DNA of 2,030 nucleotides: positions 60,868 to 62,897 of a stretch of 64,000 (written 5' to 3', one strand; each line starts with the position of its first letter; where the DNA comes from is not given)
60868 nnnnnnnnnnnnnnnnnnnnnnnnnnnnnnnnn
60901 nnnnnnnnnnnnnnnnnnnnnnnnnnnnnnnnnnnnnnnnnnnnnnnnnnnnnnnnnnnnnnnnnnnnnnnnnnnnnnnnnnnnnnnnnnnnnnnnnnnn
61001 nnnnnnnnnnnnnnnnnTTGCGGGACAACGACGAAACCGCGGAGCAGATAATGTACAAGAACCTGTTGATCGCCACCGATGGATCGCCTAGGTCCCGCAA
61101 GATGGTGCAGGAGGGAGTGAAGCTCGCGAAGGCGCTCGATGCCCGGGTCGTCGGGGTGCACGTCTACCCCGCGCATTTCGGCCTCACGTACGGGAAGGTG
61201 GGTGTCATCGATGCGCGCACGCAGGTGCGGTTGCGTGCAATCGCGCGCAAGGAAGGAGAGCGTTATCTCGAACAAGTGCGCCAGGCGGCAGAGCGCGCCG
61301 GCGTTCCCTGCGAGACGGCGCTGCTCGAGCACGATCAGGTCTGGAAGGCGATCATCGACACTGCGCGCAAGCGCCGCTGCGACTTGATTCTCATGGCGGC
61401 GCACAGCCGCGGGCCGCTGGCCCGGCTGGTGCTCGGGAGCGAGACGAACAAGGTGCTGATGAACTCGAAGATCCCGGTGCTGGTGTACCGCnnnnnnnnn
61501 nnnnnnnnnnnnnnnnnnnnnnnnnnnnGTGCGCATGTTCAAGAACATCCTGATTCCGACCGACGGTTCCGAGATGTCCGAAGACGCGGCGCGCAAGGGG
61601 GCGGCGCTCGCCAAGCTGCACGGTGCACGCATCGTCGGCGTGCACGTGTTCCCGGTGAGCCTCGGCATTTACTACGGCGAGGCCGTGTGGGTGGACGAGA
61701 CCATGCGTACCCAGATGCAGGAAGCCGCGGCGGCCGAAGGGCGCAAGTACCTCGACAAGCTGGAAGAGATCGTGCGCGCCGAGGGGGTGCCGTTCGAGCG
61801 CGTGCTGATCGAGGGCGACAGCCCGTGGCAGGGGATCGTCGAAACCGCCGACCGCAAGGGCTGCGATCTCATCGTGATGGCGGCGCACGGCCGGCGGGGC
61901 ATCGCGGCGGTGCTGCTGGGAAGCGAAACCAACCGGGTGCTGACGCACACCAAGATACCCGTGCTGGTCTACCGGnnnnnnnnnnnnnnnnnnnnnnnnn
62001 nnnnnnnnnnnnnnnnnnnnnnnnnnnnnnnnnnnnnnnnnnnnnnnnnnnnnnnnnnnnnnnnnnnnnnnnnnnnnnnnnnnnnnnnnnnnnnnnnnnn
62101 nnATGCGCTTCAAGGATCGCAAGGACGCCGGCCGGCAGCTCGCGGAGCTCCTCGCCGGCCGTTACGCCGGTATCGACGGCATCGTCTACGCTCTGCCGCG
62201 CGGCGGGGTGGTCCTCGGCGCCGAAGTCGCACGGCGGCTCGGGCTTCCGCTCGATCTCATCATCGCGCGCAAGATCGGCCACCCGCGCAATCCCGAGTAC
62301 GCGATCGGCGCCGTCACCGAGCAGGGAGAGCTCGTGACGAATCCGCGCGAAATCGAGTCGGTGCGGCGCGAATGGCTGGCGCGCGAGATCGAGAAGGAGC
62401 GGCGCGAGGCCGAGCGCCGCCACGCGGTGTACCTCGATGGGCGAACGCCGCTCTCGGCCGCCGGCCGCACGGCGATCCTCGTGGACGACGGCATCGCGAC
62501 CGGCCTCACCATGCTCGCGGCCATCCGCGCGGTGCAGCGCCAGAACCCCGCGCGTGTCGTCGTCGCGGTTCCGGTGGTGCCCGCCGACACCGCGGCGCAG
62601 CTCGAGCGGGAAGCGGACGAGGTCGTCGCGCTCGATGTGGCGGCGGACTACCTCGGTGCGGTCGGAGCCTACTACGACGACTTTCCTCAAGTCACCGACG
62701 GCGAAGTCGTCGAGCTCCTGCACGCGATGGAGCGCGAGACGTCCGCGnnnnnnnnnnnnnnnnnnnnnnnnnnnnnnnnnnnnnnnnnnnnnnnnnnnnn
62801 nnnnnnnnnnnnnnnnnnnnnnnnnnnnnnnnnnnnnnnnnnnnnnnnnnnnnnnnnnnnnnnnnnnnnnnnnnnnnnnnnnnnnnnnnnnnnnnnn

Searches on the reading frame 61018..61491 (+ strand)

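Call 10: search_protein_families(library=pfam, proteins=[window:61018-61491:+], max_evalue=0.001)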
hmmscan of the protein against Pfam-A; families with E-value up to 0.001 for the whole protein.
window:61018-61491:+ (158 aa): 1 family
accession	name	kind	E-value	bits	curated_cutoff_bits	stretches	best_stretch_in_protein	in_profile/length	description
PF00582.32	Usp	-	2.1e-29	103.3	24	1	12-158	1-141/141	Universal stress protein family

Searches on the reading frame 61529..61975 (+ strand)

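Call 38: search_protein_families(library=pfam, proteins=[window:61529-61975:+], max_evalue=0.001)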
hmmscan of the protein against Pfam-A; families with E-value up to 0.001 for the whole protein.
window:61529-61975:+ (149 aa): 1 family
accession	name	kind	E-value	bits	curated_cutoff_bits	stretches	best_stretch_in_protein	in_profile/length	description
PF00582.32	Usp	-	1.7e-33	116.6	24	1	3-149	1-141/141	Universal stress protein family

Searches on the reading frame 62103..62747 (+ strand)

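Call 38: search_protein_families(library=pfam, proteins=[window:62103-62747:+], max_evalue=0.001)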
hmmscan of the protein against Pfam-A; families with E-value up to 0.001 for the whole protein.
window:62103-62747:+ (215 aa): 2 families
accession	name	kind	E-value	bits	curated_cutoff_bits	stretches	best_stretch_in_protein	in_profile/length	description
PF00156.33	Pribosyltran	-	1.6e-16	60.5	26.3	1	21-174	26-138/158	Phosphoribosyl transferase domain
PF15609.12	PRTase_2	-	1.2e-06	28.6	28.8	1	106-172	105-170/188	Phosphoribosyl transferase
